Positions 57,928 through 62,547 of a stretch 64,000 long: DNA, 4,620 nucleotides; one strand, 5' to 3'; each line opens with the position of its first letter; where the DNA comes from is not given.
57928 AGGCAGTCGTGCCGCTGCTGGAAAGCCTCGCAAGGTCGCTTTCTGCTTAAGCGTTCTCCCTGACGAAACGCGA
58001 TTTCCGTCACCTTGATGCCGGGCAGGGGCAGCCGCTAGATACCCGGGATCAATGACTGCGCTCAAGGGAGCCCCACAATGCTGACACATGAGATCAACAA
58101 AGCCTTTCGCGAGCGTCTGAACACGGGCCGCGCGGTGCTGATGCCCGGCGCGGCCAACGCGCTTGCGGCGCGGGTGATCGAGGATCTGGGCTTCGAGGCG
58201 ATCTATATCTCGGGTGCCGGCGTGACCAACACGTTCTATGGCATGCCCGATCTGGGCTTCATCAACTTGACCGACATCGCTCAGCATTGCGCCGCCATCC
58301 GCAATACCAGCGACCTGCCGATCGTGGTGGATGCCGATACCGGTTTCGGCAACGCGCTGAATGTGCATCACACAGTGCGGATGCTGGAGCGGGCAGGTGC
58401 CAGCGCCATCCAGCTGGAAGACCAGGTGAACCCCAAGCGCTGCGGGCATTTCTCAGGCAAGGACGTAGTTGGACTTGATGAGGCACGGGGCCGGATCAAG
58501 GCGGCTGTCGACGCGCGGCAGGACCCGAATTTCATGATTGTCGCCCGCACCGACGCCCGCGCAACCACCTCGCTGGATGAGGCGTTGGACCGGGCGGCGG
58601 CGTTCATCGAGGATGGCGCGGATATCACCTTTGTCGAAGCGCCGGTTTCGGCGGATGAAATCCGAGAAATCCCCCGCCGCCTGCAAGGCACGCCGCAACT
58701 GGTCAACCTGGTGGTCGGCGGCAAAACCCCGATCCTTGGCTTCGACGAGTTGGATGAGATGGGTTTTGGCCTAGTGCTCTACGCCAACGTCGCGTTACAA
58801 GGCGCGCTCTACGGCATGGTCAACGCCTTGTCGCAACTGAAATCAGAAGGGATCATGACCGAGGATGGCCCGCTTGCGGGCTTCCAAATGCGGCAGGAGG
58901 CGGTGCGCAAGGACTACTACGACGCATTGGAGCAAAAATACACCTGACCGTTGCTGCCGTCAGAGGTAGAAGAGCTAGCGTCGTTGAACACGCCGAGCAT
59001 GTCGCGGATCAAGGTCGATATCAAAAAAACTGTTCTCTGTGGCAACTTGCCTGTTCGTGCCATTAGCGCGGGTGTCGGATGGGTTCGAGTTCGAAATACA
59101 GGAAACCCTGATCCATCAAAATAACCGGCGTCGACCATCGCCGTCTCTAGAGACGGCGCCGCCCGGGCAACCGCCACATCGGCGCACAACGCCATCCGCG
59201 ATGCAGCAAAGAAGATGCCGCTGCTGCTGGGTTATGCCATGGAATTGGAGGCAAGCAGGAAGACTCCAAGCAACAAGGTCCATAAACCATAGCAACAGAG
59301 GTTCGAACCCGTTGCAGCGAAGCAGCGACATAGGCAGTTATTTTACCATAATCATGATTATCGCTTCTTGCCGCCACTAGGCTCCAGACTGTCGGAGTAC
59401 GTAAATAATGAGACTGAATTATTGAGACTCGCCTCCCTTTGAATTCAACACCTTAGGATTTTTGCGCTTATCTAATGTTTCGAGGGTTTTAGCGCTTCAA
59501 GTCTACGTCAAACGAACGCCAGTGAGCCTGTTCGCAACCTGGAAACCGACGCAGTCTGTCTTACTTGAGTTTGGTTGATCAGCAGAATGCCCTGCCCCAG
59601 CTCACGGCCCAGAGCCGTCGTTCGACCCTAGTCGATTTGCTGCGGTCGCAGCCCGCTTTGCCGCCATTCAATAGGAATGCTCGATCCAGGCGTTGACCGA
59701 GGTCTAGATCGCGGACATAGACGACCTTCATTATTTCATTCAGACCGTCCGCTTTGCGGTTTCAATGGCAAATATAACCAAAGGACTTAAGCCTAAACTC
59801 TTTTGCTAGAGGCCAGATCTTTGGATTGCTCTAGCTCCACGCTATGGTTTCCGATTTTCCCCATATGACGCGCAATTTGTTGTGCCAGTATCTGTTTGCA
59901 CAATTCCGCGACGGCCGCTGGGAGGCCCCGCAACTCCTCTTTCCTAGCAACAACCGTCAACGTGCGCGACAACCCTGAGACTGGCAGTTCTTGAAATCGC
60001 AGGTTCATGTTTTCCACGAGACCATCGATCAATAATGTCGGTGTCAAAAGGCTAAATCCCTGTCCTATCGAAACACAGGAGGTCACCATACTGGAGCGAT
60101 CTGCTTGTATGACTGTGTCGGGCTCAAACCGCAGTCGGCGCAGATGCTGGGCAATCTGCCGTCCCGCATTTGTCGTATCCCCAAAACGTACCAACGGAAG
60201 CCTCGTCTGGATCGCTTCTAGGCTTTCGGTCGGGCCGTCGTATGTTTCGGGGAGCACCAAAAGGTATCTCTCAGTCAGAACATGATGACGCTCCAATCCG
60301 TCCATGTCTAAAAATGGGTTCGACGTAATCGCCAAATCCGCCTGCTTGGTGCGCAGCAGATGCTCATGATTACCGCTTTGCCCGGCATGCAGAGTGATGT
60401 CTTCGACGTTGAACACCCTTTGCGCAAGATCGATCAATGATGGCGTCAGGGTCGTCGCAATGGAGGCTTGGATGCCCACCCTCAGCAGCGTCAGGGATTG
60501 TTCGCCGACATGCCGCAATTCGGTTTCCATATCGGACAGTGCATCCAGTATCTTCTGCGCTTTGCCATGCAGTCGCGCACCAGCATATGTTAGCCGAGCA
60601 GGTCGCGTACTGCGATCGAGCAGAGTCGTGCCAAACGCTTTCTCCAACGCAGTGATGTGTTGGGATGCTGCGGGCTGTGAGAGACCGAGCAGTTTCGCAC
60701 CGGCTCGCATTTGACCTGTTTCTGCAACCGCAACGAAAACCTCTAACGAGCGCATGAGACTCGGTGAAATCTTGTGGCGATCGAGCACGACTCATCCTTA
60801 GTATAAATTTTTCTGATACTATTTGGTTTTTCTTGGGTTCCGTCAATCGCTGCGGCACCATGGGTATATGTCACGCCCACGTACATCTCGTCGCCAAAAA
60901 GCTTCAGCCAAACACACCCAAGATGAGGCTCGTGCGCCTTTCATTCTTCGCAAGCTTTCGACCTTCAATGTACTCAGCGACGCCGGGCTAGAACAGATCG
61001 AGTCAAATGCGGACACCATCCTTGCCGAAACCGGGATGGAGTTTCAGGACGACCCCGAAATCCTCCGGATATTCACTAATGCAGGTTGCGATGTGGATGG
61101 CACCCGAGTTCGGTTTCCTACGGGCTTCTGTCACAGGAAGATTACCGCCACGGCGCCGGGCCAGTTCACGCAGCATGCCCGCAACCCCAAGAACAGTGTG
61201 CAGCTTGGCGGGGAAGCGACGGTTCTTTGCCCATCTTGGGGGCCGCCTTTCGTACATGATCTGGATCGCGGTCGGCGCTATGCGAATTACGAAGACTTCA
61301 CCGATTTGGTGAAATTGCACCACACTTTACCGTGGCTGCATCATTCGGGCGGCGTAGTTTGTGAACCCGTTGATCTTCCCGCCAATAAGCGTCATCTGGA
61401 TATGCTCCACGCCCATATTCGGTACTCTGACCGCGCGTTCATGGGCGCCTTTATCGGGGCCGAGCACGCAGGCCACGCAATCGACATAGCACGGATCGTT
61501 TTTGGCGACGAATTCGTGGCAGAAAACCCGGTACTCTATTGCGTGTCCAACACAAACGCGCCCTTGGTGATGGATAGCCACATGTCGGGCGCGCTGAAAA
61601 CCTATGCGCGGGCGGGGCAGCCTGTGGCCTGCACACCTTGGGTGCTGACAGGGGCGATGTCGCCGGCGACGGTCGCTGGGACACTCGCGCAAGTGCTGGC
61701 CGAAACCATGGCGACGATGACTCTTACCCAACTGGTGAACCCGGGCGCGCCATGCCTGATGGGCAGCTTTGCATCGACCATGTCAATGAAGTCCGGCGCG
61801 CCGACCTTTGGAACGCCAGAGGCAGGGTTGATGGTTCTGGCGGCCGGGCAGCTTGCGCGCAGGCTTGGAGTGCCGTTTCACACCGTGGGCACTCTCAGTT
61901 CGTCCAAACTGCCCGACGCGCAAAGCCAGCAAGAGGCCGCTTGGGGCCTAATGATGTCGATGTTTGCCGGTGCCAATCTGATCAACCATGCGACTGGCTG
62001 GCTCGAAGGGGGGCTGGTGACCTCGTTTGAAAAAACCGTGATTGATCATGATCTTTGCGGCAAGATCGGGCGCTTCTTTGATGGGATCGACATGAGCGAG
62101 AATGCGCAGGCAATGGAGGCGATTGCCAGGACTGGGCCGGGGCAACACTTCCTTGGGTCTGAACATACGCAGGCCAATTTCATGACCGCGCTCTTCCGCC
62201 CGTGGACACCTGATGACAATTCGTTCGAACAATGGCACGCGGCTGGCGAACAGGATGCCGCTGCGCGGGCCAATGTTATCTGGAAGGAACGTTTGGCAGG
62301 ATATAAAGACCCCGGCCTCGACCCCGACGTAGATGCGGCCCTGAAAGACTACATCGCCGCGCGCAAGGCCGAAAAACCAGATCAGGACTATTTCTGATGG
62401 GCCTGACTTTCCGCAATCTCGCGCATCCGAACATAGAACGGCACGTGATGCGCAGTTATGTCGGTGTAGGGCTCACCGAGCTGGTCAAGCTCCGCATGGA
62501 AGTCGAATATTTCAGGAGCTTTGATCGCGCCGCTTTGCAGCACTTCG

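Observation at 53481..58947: IclR-linked aconitase + PrpF + ICL-lyase set without PrpC: candidate new carboxylic-acid pathway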

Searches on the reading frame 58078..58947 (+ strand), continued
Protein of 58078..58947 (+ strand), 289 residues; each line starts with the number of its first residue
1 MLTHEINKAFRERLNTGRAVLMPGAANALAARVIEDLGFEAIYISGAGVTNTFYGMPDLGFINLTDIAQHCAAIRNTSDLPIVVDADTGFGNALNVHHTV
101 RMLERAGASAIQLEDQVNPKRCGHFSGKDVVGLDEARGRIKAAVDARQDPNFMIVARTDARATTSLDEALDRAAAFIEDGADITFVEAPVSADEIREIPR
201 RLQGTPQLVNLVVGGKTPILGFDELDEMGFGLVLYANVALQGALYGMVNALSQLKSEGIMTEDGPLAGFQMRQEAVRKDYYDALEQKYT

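Call 79: find_encoding_contigs(protein=P0081, flank=9000, max_places=1)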
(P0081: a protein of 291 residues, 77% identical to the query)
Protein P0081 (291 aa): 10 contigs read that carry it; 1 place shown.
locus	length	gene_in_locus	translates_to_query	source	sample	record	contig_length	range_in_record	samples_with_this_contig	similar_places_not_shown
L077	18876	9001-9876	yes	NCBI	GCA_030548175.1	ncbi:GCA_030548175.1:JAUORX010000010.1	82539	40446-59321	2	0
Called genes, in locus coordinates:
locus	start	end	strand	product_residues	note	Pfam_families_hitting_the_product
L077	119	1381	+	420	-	PF07005:SBD_N, PF17042:NBD_C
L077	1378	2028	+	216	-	PF00596:Aldolase_II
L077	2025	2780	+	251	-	PF01261:AP_endonuc_2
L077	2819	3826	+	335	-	PF00316:FBPase, PF18913:FBPase_C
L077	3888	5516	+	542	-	PF02878:PGM_PMM_I, PF02879:PGM_PMM_II, PF02880:PGM_PMM_III, PF24947:PGM1_C_vert_fung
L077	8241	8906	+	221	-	PF09339:HTH_IclR, PF01614:IclR_C (weak)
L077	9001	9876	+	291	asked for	PF13714:PEP_mutase, PF00463:ICL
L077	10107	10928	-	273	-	PF01061:ABC2_membrane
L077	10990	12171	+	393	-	-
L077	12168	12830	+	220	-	PF00005:ABC_tran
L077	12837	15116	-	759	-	PF04151:PPC (weak), PF00413:Peptidase_M10 (faint), PF08548:Peptidase_M10_C, PF00353:HemolysinCabind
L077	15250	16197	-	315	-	PF00535:Glycos_transf_2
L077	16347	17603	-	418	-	PF13439:Glyco_transf_4, PF13579:Glyco_trans_4_4, PF00534:Glycos_transf_1, PF13692:Glyco_trans_1_4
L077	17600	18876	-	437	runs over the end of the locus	PF13692:Glyco_trans_1_4 (faint)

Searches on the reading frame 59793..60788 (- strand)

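Call 6: search_protein_families(library=ncbifam, proteins=[window:59793-60788:-], max_evalue=0.00001)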
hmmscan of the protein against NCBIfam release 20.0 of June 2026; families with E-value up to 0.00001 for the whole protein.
window:59793-60788:- (331 aa): 48 families (the best 25 are shown)
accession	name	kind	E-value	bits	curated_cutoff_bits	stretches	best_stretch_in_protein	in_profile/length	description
NF040786.1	LysR_Sec_metab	equivalog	1.3e-29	103.1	250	1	13-285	4-281/298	selenium metabolism-associated LysR family transcriptional regulator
NF008416.0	PRK11242.1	equivalog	4.7e-25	88.5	277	1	11-302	2-289/300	transcriptional regulator CynR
NF047520.1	trans_act_CidR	equivalog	4.1e-20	72.2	415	1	12-285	3-275/292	cidABC operon transcriptional activator CidR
TIGR03339.1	phn_lysR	subfamily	1.7e-19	70.2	341.1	1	15-247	2-232/279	aminoethylphosphonate catabolism associated LysR family transcriptional regulator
NF045775.1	acetoin_reg_AlsR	exception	4.8e-19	68.9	430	1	12-251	3-245/290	acetoin biosynthesis transcriptional regulator AlsR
TIGR02424.1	TF_pcaQ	equivalog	2.2e-18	66.2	303.8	1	12-178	5-172/300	pca operon transcription factor PcaQ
NF007667.0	PRK10341.1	equivalog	1.7e-17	63.4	308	1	13-236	10-234/312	transcriptional regulator TdcA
NF053705.1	TransRegGltCGpos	equivalog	2e-17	63.3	350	1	12-284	3-275/300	glutamate biosynthesis transcriptional regulator GltC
NF007439.0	PRK09986.1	equivalog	6.2e-17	61.9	290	1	12-250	9-251/296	LysR family transcriptional regulator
NF047711.1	PutUtilRegPtrR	equivalog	1.2e-16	60.7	400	1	14-284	5-269/283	putrescine utilization regulator PtrR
TIGR03418.1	chol_sulf_TF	equivalog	1.3e-16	60.5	324.8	1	12-263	3-253/291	choline sulfate utilization transcriptional regulator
NF007385.0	PRK09906.1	equivalog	5.1e-16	58.7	356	1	12-248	3-241/296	DNA-binding transcriptional regulator HcaR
NF008722.0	PRK11716.1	equivalog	5.4e-16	58.4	246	1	12-255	3-247/293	HTH-type transcriptional activator IlvY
NF047354.1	trans_reg_GltC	equivalog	1.3e-15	57.7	300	1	13-301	4-288/290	glutamate biosynthesis transcriptional regulator GltC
NF007307.0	PRK09791.1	equivalog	1.4e-15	57.3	336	1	13-163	8-158/302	LysR family transcriptional regulator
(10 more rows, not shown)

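Call 7: search_protein_families(library=pfam, proteins=[window:59793-60788:-], max_evalue=0.00001)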
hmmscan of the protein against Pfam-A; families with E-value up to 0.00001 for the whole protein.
window:59793-60788:- (331 aa): 2 families
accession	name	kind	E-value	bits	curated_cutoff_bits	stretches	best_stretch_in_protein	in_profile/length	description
PF03466.25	LysR_substrate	-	3e-22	79.5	28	1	101-297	7-204/209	LysR substrate binding domain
PF00126.33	HTH_1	-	4.7e-20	71.7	26.6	1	13-70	2-59/60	Bacterial regulatory helix-turn-helix protein, lysR family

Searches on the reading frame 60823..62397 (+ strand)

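Call 6: search_protein_families(library=ncbifam, proteins=[window:60823-62397:+], max_evalue=0.00001)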
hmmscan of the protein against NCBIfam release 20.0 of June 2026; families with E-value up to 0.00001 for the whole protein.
window:60823-62397:+ (524 aa): 1 family
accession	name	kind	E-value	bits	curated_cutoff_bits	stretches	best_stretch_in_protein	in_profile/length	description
TIGR02369.2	trimeth_pyl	equivalog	2e-79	267.3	525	1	47-512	2-466/469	[trimethylamine--corrinoid protein] Co-methyltransferase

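Call 7: search_protein_families(library=pfam, proteins=[window:60823-62397:+], max_evalue=0.00001)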
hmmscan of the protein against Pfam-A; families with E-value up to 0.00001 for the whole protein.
window:60823-62397:+ (524 aa): 1 family
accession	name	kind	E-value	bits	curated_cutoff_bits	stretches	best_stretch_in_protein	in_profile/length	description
PF06253.16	MTTB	-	2.9e-196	652.8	25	1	18-518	3-499/500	Trimethylamine methyltransferase (MTTB)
